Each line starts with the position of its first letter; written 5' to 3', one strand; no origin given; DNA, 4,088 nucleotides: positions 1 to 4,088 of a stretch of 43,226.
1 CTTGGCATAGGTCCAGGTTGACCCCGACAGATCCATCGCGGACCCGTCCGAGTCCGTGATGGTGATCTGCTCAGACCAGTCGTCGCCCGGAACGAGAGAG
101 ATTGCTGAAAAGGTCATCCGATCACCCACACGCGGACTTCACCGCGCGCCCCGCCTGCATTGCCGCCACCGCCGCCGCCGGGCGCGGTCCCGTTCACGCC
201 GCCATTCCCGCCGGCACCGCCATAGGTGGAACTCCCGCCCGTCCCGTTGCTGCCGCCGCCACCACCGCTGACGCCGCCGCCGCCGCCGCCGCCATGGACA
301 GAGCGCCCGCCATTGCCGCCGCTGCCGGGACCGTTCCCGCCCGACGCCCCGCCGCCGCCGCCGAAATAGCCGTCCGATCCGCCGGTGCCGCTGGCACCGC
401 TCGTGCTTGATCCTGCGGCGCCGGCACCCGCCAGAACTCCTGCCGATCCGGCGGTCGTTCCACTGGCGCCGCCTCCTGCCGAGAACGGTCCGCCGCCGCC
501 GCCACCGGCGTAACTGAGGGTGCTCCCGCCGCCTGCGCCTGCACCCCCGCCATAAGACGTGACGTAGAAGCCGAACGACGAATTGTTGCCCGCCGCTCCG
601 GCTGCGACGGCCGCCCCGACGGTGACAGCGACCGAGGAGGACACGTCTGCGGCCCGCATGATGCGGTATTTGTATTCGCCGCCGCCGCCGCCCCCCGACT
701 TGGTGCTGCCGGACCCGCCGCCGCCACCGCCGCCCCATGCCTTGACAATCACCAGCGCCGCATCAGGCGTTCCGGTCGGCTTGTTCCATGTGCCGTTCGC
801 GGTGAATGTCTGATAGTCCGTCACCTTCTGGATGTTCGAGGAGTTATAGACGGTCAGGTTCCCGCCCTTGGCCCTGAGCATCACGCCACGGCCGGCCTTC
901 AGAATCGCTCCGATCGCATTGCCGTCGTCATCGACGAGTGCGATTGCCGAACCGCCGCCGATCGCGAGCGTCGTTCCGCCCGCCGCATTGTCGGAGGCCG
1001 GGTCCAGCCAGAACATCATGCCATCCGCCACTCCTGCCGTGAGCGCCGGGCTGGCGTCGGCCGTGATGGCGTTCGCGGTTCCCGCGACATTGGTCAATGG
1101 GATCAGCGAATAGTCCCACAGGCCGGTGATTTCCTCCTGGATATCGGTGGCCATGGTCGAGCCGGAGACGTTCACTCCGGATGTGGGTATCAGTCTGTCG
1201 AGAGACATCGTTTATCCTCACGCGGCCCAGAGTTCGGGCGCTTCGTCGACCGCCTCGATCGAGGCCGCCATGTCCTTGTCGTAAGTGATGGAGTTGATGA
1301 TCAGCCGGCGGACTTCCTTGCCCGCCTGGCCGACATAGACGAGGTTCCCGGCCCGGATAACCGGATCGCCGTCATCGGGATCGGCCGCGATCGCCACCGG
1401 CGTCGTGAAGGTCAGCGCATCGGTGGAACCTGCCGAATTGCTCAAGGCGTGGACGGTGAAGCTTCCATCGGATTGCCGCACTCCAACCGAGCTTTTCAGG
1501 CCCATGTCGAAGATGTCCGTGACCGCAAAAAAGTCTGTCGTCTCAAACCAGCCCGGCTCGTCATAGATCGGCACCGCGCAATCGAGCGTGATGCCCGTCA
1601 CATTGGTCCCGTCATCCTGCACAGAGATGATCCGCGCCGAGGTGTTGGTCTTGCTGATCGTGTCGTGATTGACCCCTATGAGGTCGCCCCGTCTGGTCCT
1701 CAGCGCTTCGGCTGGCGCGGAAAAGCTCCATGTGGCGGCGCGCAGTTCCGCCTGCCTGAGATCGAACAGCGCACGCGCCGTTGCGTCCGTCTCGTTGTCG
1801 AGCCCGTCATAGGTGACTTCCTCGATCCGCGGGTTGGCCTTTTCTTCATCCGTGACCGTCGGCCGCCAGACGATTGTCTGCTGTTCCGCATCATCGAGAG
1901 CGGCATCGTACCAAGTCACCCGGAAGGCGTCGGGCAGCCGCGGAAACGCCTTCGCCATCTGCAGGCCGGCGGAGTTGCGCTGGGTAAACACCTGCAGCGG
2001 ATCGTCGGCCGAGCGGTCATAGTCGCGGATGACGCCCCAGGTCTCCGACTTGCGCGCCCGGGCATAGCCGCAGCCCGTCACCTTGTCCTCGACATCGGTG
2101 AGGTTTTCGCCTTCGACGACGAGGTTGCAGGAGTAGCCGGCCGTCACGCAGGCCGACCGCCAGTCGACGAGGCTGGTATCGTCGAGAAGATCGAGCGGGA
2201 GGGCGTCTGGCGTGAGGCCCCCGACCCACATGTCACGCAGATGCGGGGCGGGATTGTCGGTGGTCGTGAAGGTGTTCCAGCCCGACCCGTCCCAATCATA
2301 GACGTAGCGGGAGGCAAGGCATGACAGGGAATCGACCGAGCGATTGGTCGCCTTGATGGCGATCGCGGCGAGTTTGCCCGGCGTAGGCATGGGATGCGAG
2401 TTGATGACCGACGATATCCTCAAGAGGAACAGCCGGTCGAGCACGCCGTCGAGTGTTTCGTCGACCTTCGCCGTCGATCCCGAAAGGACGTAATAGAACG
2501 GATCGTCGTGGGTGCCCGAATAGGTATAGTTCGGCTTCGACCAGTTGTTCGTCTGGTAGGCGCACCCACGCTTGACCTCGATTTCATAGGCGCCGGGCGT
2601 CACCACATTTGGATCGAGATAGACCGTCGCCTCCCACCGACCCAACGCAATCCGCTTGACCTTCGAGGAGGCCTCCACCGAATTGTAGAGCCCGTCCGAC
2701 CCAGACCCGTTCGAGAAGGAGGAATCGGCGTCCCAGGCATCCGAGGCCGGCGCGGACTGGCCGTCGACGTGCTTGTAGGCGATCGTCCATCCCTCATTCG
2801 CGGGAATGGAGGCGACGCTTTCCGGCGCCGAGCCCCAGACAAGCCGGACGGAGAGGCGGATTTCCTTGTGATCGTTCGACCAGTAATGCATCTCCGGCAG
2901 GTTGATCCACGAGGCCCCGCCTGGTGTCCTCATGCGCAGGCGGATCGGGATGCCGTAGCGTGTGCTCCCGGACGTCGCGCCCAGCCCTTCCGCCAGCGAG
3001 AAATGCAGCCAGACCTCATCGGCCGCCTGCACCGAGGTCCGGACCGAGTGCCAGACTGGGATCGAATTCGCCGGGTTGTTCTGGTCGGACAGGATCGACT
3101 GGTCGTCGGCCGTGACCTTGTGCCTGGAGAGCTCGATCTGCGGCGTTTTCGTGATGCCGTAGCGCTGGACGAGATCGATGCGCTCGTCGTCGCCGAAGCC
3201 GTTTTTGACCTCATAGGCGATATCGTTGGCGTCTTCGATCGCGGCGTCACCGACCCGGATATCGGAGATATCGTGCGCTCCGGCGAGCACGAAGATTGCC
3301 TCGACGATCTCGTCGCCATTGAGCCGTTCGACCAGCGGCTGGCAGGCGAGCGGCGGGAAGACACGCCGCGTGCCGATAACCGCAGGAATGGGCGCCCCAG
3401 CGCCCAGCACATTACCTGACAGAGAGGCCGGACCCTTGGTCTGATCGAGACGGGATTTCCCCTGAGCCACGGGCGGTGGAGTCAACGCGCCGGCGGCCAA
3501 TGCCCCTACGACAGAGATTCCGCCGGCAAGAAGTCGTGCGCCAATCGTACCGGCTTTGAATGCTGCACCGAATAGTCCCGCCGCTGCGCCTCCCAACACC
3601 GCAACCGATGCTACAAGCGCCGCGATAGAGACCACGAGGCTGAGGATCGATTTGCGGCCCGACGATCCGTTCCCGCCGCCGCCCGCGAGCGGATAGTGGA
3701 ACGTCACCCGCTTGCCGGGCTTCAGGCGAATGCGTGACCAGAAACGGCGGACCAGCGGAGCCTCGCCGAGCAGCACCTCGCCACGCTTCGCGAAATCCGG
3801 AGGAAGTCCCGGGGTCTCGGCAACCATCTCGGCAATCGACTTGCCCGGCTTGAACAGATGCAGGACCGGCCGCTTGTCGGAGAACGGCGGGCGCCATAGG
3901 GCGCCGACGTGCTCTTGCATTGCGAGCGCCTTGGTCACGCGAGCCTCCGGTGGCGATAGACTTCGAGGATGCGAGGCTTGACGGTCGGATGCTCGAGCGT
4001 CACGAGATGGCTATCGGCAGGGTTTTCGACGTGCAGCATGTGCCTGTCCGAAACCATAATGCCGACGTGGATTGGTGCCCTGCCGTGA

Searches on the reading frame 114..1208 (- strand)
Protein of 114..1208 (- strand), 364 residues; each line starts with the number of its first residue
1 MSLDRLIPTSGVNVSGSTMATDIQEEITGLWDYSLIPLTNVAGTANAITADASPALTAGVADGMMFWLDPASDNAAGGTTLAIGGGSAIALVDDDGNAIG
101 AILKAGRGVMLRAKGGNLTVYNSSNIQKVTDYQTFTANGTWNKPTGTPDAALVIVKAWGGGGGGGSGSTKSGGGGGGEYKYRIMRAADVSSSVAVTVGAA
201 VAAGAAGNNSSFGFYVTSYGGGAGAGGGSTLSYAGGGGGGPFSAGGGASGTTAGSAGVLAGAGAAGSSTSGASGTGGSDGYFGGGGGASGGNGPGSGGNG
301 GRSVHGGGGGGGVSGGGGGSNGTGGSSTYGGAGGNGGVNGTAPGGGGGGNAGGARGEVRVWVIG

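Call 17: search_protein_families(library=phrogs, proteins=[window:114-1208:-], max_evalue=0.001)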
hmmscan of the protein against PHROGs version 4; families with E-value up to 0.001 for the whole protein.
window:114-1208:- (364 aa): 1 family
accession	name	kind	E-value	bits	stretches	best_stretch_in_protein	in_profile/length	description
phrog_863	-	tail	1.4e-12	48.4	1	46-313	322-598/690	tail fiber assembly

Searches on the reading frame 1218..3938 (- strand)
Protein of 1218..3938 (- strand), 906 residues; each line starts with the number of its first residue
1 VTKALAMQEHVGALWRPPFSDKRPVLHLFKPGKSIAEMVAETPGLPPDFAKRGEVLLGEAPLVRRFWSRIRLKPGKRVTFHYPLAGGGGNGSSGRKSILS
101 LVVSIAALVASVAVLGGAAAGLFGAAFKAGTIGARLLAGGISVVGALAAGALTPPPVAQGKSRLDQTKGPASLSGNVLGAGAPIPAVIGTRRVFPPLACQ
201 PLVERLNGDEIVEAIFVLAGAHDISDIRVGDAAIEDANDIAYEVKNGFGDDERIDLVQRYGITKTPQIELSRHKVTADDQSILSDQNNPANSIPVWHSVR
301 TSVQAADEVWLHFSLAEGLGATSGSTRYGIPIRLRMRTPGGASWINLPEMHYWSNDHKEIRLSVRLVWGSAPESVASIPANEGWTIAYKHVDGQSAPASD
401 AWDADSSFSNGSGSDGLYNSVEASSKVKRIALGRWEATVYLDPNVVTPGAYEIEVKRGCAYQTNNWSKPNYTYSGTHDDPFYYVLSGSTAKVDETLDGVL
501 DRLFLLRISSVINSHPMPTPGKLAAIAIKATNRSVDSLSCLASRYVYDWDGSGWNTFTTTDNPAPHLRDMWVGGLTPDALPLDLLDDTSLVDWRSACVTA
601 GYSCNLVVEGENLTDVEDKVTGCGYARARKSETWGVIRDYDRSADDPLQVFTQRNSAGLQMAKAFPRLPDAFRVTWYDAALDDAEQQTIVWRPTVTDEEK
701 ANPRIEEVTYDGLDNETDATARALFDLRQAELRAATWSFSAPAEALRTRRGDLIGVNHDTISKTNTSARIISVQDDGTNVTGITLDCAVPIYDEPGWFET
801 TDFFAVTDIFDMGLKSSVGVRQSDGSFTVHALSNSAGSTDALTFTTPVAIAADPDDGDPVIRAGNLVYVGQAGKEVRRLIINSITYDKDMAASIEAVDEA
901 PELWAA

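Call 17: search_protein_families(library=phrogs, proteins=[window:1218-3938:-], max_evalue=0.001)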
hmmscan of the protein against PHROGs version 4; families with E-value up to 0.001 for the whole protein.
window:1218-3938:- (906 aa): 2 families
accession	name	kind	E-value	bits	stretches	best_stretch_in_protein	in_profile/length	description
phrog_31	-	tail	2.5e-34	119.3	2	535-906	491-848/1565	central tail fiber J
phrog_469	-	tail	4e-16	59.3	2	534-773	548-777/903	tail protein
